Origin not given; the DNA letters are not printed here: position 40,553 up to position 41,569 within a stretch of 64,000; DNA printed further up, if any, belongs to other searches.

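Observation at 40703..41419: Secreted beta-sandwich protein with a possible type-1 copper site directly upstream of coxA; coxB lacks a cytochrome c domain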

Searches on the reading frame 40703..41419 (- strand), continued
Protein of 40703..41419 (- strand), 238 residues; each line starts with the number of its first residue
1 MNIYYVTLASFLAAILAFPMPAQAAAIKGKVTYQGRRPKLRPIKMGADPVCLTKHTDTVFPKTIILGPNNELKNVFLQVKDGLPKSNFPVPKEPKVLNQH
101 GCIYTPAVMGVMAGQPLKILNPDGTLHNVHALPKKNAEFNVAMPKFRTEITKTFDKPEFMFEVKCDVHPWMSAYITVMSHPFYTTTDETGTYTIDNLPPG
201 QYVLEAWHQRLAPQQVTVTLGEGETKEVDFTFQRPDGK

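Call 35: search_protein_families(library=pfam, proteins=[P0121, P0126, P0165, P0184, P0206, P0231, P0233, P0254, P0264, P0256], max_evalue=0.001)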
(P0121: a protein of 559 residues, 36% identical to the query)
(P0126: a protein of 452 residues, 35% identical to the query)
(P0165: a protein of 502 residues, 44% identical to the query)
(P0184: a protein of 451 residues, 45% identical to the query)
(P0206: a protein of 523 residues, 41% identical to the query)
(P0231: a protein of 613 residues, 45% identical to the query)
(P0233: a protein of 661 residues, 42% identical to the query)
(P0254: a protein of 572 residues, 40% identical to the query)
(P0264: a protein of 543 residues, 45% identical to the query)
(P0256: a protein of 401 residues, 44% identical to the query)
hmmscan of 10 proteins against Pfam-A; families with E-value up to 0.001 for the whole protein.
P0121 (559 aa): 5 families
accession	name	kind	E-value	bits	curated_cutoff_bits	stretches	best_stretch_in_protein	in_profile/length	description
PF13620.12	CarboxypepD_reg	-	8.1e-13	49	32.3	2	291-333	29-74/82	Carboxypeptidase regulatory-like domain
PF09430.16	EMC7_beta-sandw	-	1.6e-10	41.6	26.6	1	504-547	19-62/122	ER membrane protein complex subunit 7, beta-sandwich domain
PF13715.12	CarbopepD_reg_2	-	2.9e-09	37.3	32.2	1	285-340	19-74/88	CarboxypepD_reg-like domain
PF14686.12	fn3_3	-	7.8e-06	26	24.4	0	292-322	27-57/75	Polysaccharide lyase family 4, domain II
PF13490.11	zf-HC2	-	0.00026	21.5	22.2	1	3-36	1-34/35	Putative zinc-finger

P0126 (452 aa): 7 families
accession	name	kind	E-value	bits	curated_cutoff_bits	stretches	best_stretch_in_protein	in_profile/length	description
PF13620.12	CarboxypepD_reg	-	9.5e-17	61.6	32.3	2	399-450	29-81/82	Carboxypeptidase regulatory-like domain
PF13715.12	CarbopepD_reg_2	-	5.5e-11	42.8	32.2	1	391-449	17-75/88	CarboxypepD_reg-like domain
PF14686.12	fn3_3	-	2.8e-09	37.1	24.4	0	403-441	29-70/75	Polysaccharide lyase family 4, domain II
PF09430.16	EMC7_beta-sandw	-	7.9e-08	33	26.6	0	194-246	22-75/122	ER membrane protein complex subunit 7, beta-sandwich domain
PF17802.7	SpaA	-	6.3e-05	23.5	23.1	0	195-216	36-57/91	Prealbumin-like fold domain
PF13473.12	Cupredoxin_1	-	0.00018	21.9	27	0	312-367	21-77/104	Cupredoxin-like domain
PF07495.19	Y_Y_Y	-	0.00026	21.3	26.6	0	404-427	24-47/65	Y_Y_Y domain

P0165 (502 aa): 6 families
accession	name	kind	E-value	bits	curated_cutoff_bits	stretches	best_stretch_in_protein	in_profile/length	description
PF02790.20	COX2_TM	-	1e-12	48.5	22.8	1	284-357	13-87/88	Cytochrome C oxidase subunit II, transmembrane domain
PF00116.26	COX2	-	4.4e-11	43.2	22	1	392-476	35-113/120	Cytochrome C oxidase subunit II, periplasmic domain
PF13620.12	CarboxypepD_reg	-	9.8e-08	32.7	32.3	1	189-236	32-80/82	Carboxypeptidase regulatory-like domain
PF13715.12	CarbopepD_reg_2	-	3.5e-06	27.4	32.2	1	187-241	26-80/88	CarboxypepD_reg-like domain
PF13473.12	Cupredoxin_1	-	6.9e-06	26.5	27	1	400-466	32-93/104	Cupredoxin-like domain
PF09430.16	EMC7_beta-sandw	-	0.00019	22.1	26.6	1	184-237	18-73/122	ER membrane protein complex subunit 7, beta-sandwich domain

P0184 (451 aa): 3 families
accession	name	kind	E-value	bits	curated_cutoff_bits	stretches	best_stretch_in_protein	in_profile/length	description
PF00116.26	COX2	-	7.9e-11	42.4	22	1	83-157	46-113/120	Cytochrome C oxidase subunit II, periplasmic domain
PF13620.12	CarboxypepD_reg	-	2e-06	28.5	32.3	1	401-448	33-81/82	Carboxypeptidase regulatory-like domain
PF13715.12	CarbopepD_reg_2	-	0.00019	21.9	32.2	1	389-449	17-77/88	CarboxypepD_reg-like domain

P0206 (523 aa): 2 families
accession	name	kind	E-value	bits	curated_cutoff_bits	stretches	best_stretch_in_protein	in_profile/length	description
PF03626.19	COX4_pro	-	1.2e-11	45.3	28.9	1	12-82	2-71/72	Prokaryotic Cytochrome C oxidase subunit IV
PF13620.12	CarboxypepD_reg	-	2.2e-05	25.1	32.3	1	473-519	32-80/82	Carboxypeptidase regulatory-like domain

P0231 (613 aa): 6 families
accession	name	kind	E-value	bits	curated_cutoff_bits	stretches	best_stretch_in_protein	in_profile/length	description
PF00116.26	COX2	-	1.3e-14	54.5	22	1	180-252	44-116/120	Cytochrome C oxidase subunit II, periplasmic domain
PF02790.20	COX2_TM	-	4e-12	46.6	22.8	1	44-122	8-87/88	Cytochrome C oxidase subunit II, transmembrane domain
PF13620.12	CarboxypepD_reg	-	2.2e-08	34.8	32.3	1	556-602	32-79/82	Carboxypeptidase regulatory-like domain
PF13473.12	Cupredoxin_1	-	0.00012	22.4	27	0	182-253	35-102/104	Cupredoxin-like domain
PF09430.16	EMC7_beta-sandw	-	0.0005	20.7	26.6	1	551-609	18-76/122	ER membrane protein complex subunit 7, beta-sandwich domain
PF13715.12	CarbopepD_reg_2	-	0.0006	20.2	32.2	0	556-600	28-72/88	CarboxypepD_reg-like domain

P0233 (661 aa): 6 families
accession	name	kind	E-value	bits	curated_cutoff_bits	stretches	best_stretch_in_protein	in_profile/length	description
PF13360.13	PQQ_2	-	1.4e-24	87.5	27.6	1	117-363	5-229/233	Outer membrane protein assembly factor BamB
PF13570.13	Beta-prop_ACSF4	-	5.7e-13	49.4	133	1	198-443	8-245/329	Beta-alanine-activating enzyme, beta-propeller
PF13620.12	CarboxypepD_reg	-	1.7e-09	38.4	32.3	1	604-656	28-81/82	Carboxypeptidase regulatory-like domain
PF14686.12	fn3_3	-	3.3e-05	24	24.4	1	606-645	27-68/75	Polysaccharide lyase family 4, domain II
PF13715.12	CarbopepD_reg_2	-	8.8e-05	22.9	32.2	1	597-657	17-77/88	CarboxypepD_reg-like domain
PF01011.28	PQQ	-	0.00011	21.5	26.7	0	197-238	51-580/595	Glucose/ethanol/alcohol dehydrogenase, beta-propeller domain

P0254 (572 aa): 2 families
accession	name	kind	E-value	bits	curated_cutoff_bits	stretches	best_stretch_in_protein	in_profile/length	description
PF06181.16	Urate_ox_N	-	2.4e-73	247.6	26.9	1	303-558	3-263/295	Urate oxidase N-terminal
PF13620.12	CarboxypepD_reg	-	2.8e-05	24.8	32.3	1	209-254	32-78/82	Carboxypeptidase regulatory-like domain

P0264 (543 aa): 2 families
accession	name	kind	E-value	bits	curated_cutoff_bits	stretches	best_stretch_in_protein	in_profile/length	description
PF06181.16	Urate_ox_N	-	3.2e-92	309.6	26.9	1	4-290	2-293/295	Urate oxidase N-terminal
PF13620.12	CarboxypepD_reg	-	5.3e-06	27.1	32.3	1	496-542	33-80/82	Carboxypeptidase regulatory-like domain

P0256 (401 aa): 4 families
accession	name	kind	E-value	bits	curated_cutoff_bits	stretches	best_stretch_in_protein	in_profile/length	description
PF03626.19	COX4_pro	-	1.2e-13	51.7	28.9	1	18-87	2-70/72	Prokaryotic Cytochrome C oxidase subunit IV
PF13620.12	CarboxypepD_reg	-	2.6e-08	34.5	32.3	1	351-397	33-80/82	Carboxypeptidase regulatory-like domain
PF14686.12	fn3_3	-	1.2e-05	25.4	24.4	1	353-393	32-74/75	Polysaccharide lyase family 4, domain II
PF09430.16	EMC7_beta-sandw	-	0.00052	20.6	26.6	0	347-391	20-64/122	ER membrane protein complex subunit 7, beta-sandwich domain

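Call 55: find_homologous_proteins(query=P0231, max_evalue=1e-10)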
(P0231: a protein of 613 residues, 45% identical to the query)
Query P0231 (613 aa): 111 proteins with E <= 1e-10 among 8000 candidates.
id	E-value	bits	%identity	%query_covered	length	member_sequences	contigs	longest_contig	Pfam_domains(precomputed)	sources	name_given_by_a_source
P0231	0.0e+0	1417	100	100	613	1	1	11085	PF00116.27,PF13620.13,PF02790.21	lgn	-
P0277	4.2e-246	837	71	46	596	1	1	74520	PF00116.27,PF02790.21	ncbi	-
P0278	7.6e-165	568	61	41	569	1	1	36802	PF13473.13,PF14686.13,PF00116.27,PF13620.13,PF02790.21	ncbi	-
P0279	1.1e-163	564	63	39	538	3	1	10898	PF14686.13,PF00116.27,PF13620.13,PF02790.21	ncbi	-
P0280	2.9e-104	368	64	38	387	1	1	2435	PF00116.27,PF02790.21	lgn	-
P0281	4.4e-103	364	62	42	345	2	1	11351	PF00116.27,PF02790.21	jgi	jgi:cytochrome c oxidase subunit 2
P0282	1.4e-100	356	44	37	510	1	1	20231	PF13715.13,PF13473.13,PF00116.27,PF13620.13,PF02790.21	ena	-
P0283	2.3e-100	355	56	40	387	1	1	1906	PF00116.27,PF02790.21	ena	-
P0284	7.6e-98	347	39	38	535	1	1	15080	PF13715.13,PF13473.13,PF00116.27,PF13620.13,PF02790.21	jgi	jgi:cytochrome c oxidase subunit II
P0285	5.3e-52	195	44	25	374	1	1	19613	PF00116.27,PF02790.21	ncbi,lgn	ncbi:MAG: cytochrome c oxidase subunit II [Phycisphaeraceae bacterium]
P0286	9.3e-50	188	35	38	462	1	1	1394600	PF00116.27,PF02790.21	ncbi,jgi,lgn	jgi:heme/copper-type cytochrome/quinol oxidase subunit 2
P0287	1.7e-49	187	37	39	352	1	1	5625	PF00116.27,PF02790.21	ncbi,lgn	-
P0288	3.6e-48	183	35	44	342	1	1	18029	PF00116.27,PF02790.21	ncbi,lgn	-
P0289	1.4e-47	181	35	32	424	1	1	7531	PF00116.27,PF02790.21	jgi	jgi:heme/copper-type cytochrome/quinol oxidase subunit 2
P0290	1.9e-46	177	44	22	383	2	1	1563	PF00116.27,PF02790.21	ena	-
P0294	5.0e-39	152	36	49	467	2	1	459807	PF00116.27,PF13442.12,PF00034.27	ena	-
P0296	4.1e-37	146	39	37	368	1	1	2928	PF00116.27,PF13442.12,PF00034.27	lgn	-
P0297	1.3e-36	145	38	37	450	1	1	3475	PF00116.27,PF13442.12,PF00034.27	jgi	-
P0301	1.8e-32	131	38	37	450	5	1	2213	PF00116.27,PF13442.12,PF00034.27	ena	-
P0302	4.8e-31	126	37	37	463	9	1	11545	PF00116.27,PF13442.12,PF00034.27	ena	-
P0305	6.6e-29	119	34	35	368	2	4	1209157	PF00116.27,PF02790.21,PF13442.12,PF00034.27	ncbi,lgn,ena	ncbi:MAG: cytochrome c oxidase subunit II [Candidatus Baltobacteraceae bacterium]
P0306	3.4e-27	113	34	37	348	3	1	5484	PF00116.27,PF02790.21,PF00034.27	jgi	jgi:cytochrome c oxidase subunit II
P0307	3.8e-27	113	32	37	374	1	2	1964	PF00116.27,PF02790.21,PF13442.12,PF00034.27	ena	-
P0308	8.4e-27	112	31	35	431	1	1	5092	PF00116.27,PF02790.21,PF00034.27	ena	-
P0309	1.7e-26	111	29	46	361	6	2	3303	PF00116.27,PF02790.21,PF13442.12,PF00034.27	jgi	jgi:cytochrome c oxidase subunit 2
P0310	2.7e-26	110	29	52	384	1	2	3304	PF00116.27,PF02790.21,PF13442.12,PF00034.27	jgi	-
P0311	2.7e-26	110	29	52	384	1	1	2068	PF00116.27,PF02790.21,PF13442.12,PF00034.27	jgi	-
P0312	2.8e-26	110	29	52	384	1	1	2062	PF00116.27,PF02790.21,PF13442.12,PF00034.27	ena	-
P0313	3.1e-26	110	28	52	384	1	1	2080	PF00116.27,PF02790.21,PF13442.12,PF00034.27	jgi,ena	-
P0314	1.8e-25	108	32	34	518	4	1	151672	PF00691.26,PF00116.27,PF02790.21,PF13442.12,PF00034.27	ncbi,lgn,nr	ncbi:MAG: cytochrome c oxidase subunit II [Betaproteobacteria bacterium]|nr:MAG: cytochrome c oxidas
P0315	1.9e-25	108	29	43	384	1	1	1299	PF00116.27,PF02790.21,PF13442.12,PF00034.27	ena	-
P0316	2.6e-25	107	32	37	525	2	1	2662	PF00116.27,PF02790.21,PF13442.12,PF00034.27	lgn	-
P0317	5.5e-25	106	32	37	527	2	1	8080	PF00691.26,PF00116.27,PF02790.21,PF13442.12,PF00034.27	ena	-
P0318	5.8e-25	106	30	35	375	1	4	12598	PF00116.27,PF02790.21,PF13442.12,PF00034.27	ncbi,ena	-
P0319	1.7e-24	105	29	37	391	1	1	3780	PF00116.27,PF02790.21,PF13442.12,PF00034.27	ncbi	-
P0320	2.1e-24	104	29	39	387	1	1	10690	PF00116.27,PF02790.21,PF13442.12,PF00034.27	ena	-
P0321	2.7e-24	104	29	39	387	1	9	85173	PF00116.27,PF02790.21,PF13442.12,PF00034.27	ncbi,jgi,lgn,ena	-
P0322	2.7e-24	104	29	39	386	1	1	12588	PF00116.27,PF02790.21,PF13442.12,PF00034.27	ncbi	-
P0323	2.7e-24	104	29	39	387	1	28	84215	PF00116.27,PF02790.21,PF13442.12,PF00034.27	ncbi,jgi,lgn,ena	jgi:cytochrome c oxidase subunit 2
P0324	2.7e-24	104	29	39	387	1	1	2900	PF00116.27,PF02790.21,PF13442.12,PF00034.27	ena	-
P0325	2.9e-24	104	29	39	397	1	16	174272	PF00116.27,PF02790.21,PF13442.12,PF00034.27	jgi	jgi:cytochrome c oxidase subunit 2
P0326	3.1e-24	104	29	35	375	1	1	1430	PF00116.27,PF02790.21,PF13442.12,PF00034.27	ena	-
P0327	3.8e-24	103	31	34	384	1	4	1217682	PF00116.27,PF02790.21,PF13442.12,PF00034.27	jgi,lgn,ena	jgi:cytochrome c oxidase subunit 2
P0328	6.7e-24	103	30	34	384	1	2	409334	PF00116.27,PF02790.21,PF13442.12,PF00034.27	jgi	jgi:cytochrome c oxidase subunit II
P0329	7.9e-24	102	30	35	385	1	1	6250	PF00116.27,PF02790.21,PF13442.12,PF00034.27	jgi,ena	jgi:cytochrome c oxidase subunit 2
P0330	8.2e-24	102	32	33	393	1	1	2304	PF00116.27,PF02790.21,PF13442.12,PF00034.27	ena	-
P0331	8.7e-24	102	31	34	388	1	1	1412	PF00116.27,PF02790.21,PF13442.12,PF00034.27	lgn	-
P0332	8.7e-24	102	30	35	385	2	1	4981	PF00116.27,PF02790.21,PF13442.12,PF00034.27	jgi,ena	-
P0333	1.0e-23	102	29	35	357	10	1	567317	PF00116.27,PF02790.21,PF13442.12,PF00034.27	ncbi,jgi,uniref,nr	ncbi:cytochrome c oxidase subunit II [Polynucleobacter bastaniensis]|jgi:cytochrome c oxidase subuni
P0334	1.1e-23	102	31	39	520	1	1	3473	PF00691.26,PF00116.27,PF02790.21,PF13442.12,PF00034.27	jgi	-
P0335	1.5e-23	101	29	35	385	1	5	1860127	PF00116.27,PF02790.21,PF13442.12,PF00034.27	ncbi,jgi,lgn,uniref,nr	ncbi:hypothetical protein TUM22923_16810 [Polynucleobacter sp. TUM22923]|jgi:cytochrome c oxidase su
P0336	1.6e-23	101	29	35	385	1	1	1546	PF00116.27,PF02790.21,PF13442.12,PF00034.27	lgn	-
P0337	1.6e-23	101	29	35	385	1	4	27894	PF00116.27,PF02790.21,PF13442.12,PF00034.27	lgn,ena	-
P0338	2.1e-23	101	29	39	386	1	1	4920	PF00116.27,PF02790.21,PF13442.12,PF00034.27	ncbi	ncbi:MAG: cytochrome c oxidase subunit II [Limnohabitans sp.]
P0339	2.2e-23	101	28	43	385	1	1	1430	PF00116.27,PF02790.21,PF13442.12,PF00034.27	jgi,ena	-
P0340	2.4e-23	101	29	35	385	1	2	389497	PF00116.27,PF02790.21,PF13442.12,PF00034.27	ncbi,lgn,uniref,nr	ncbi:cytochrome c oxidase subunit II [Polynucleobacter brandtiae]|uniref:Cytochrome c oxidase subuni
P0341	2.9e-23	100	30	37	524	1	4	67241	PF00691.26,PF00116.27,PF02790.21,PF13442.12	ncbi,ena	-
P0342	4.0e-23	100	29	35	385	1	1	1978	PF00116.27,PF02790.21,PF13442.12,PF00034.27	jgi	jgi:cytochrome c oxidase subunit 2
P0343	4.4e-23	100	29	35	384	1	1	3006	PF00116.27,PF02790.21,PF13442.12,PF00034.27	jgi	-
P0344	5.9e-23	99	29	35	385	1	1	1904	PF00116.27,PF02790.21,PF13442.12,PF00034.27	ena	-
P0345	6.9e-23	99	29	35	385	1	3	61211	PF00116.27,PF02790.21,PF13442.12,PF00034.27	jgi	jgi:cytochrome c oxidase subunit 2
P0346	7.2e-23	99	29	35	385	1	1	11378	PF00116.27,PF02790.21,PF13442.12,PF00034.27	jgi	jgi:cytochrome c oxidase subunit 2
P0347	8.7e-23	99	30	34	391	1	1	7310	PF00116.27,PF02790.21,PF13442.12,PF00034.27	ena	-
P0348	8.9e-23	99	32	35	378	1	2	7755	PF00116.27,PF02790.21,PF13442.12,PF00034.27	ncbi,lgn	-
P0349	9.4e-23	99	29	35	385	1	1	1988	PF00116.27,PF02790.21,PF13442.12,PF00034.27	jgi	jgi:cytochrome c oxidase subunit 2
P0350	9.5e-23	99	29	35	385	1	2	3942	PF00116.27,PF02790.21,PF13442.12,PF00034.27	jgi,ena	jgi:cytochrome c oxidase subunit 2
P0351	1.0e-22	99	29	35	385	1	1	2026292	PF00116.27,PF02790.21,PF13442.12,PF00034.27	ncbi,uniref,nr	ncbi:cytochrome c oxidase, subunit II [Polynucleobacter duraquae]|uniref:Cytochrome c oxidase subuni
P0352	1.6e-22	98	29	34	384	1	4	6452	PF00116.27,PF02790.21,PF13442.12,PF00034.27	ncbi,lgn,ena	-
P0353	1.7e-22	98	29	34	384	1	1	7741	PF00116.27,PF02790.21,PF13442.12,PF00034.27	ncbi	-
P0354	1.8e-22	98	29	35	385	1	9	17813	PF00116.27,PF02790.21,PF13442.12,PF00034.27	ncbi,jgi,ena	jgi:cytochrome c oxidase subunit 2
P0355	2.0e-22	98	32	34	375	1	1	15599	PF00116.27,PF02790.21,PF13442.12,PF00034.27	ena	-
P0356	2.0e-22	98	28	35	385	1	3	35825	PF00116.27,PF02790.21,PF13442.12,PF00034.27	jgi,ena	-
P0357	2.5e-22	97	28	35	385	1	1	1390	PF00116.27,PF02790.21,PF13442.12,PF00034.27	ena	-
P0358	3.2e-22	97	27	43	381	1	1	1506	PF00116.27,PF02790.21,PF13442.12,PF00034.27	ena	-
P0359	3.5e-22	97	31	34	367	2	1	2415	PF00116.27,PF02790.21,PF13442.12,PF00034.27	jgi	jgi:cytochrome c oxidase subunit 2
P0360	4.3e-22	97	28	35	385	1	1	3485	PF00116.27,PF02790.21,PF13442.12,PF00034.27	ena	-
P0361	9.0e-22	95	27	46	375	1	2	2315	PF00116.27,PF02790.21,PF13442.12,PF00034.27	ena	-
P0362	1.2e-21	95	28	38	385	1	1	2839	PF00116.27,PF02790.21,PF13442.12,PF00034.27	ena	-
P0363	1.2e-21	95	27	35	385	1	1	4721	PF00116.27,PF02790.21,PF13442.12,PF00034.27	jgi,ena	-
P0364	1.4e-21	95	29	43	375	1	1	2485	PF00116.27,PF02790.21,PF13442.12,PF00034.27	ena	-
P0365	1.6e-21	95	32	33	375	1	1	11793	PF00116.27,PF02790.21,PF13442.12,PF00034.27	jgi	jgi:cytochrome c oxidase subunit 2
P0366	1.8e-21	94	33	35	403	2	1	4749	PF00116.27,PF02790.21,PF13442.12,PF00034.27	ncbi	-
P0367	2.0e-21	94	29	39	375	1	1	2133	PF00116.27,PF02790.21,PF13442.12,PF00034.27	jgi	jgi:cytochrome c oxidase subunit II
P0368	6.4e-21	93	29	39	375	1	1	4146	PF00116.27,PF02790.21,PF13442.12,PF00034.27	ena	-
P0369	6.5e-21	93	32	34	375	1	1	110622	PF00116.27,PF02790.21,PF13442.12,PF00034.27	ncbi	-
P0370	7.0e-21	93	28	43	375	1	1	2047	PF00116.27,PF02790.21,PF13442.12,PF00034.27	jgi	jgi:cytochrome c oxidase subunit 2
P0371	8.1e-21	92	29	35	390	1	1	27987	PF00116.27,PF02790.21,PF13442.12,PF00034.27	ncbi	-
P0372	9.7e-21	92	27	36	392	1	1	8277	PF00116.27,PF02790.21,PF13442.12,PF00034.27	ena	-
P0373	1.2e-20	92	30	33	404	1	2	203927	PF00116.27,PF02790.21,PF13442.12,PF00034.27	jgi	jgi:cytochrome c oxidase subunit II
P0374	1.3e-20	92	27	37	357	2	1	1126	PF00116.27,PF02790.21,PF13442.12,PF00034.27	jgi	-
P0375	1.9e-20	91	30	36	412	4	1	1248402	PF00116.27,PF02790.21,PF13442.12,PF00034.27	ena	-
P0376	3.6e-20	90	28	39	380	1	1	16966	PF00116.27,PF02790.21,PF13442.12,PF00034.27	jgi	jgi:cytochrome c oxidase subunit 2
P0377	5.1e-20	90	26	34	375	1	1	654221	PF00116.27,PF02790.21,PF13442.12,PF00034.27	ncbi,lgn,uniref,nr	ncbi:cytochrome c oxidase subunit II [Aromatoleum toluclasticum]|uniref:cytochrome c oxidase subunit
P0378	6.3e-20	89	26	37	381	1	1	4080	PF00116.27,PF02790.21,PF13442.12,PF00034.27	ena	-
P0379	9.3e-20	89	26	43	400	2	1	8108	PF00116.27,PF02790.21,PF13442.12,PF00034.27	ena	-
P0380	1.3e-19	88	26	47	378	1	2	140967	PF00116.27,PF02790.21,PF13442.12,PF00034.27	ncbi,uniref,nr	ncbi:cytochrome c oxidase subunit II [Azoarcus communis]|uniref:Cytochrome c oxidase subunit 2 n=2 T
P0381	1.7e-19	88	26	39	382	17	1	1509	PF00116.27,PF02790.21,PF13442.12,PF00034.27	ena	-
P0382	5.5e-18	83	27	35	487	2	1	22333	PF00691.26,PF00116.27,PF02790.21,PF13442.12,PF00034.27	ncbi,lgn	-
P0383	8.3e-18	82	29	40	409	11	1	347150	PF00116.27,PF02790.21,PF13442.12,PF00034.27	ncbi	-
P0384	5.2e-17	80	27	35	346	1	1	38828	PF00116.27,PF00034.27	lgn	-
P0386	9.6e-11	59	27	26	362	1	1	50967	PF00116.27,PF02790.21,PF13442.12,PF00034.27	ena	-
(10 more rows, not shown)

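Call 56: find_encoding_contigs(protein=P0278, flank=8000, max_places=2)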
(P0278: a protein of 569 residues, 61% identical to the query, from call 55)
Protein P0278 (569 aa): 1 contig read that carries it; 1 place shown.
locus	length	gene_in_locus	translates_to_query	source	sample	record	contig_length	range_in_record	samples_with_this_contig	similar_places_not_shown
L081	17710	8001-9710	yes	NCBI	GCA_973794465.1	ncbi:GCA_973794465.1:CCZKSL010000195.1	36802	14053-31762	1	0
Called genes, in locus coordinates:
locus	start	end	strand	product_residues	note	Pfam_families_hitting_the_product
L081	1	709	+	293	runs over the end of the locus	PF02219:MTHFR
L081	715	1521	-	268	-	PF01209:Ubie_methyltran, PF13489:Methyltransf_23, PF13847:Methyltransf_31, PF08241:Methyltransf_11, PF08242:Methyltransf_12, PF13649:Methyltransf_25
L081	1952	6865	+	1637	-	PF00034:Cytochrom_C (faint), PF13442:Cytochrome_CBB3 (faint), PF22113:Mtrc-MtrF_II-IV_dom (faint)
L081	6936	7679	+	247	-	PF13715:CarbopepD_reg_2 (faint), PF14686:fn3_3 (weak), PF13620:CarboxypepD_reg (weak)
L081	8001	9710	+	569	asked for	PF13620:CarboxypepD_reg (faint), PF02790:COX2_TM, PF00116:COX2, PF13473:Cupredoxin_1 (faint), PF14686:fn3_3 (faint)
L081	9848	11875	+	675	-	PF00115:COX1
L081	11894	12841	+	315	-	PF02628:COX15-CtaA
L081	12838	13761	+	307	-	PF01040:UbiA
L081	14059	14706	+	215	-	PF00510:COX3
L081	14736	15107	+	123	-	PF03626:COX4_pro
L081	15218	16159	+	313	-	PF00005:ABC_tran, PF13304:AAA_21 (faint)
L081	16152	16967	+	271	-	PF01061:ABC2_membrane, PF12698:ABC2_membrane_3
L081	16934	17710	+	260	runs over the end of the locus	PF08534:Redoxin (weak), PF02630:SCO1-SenC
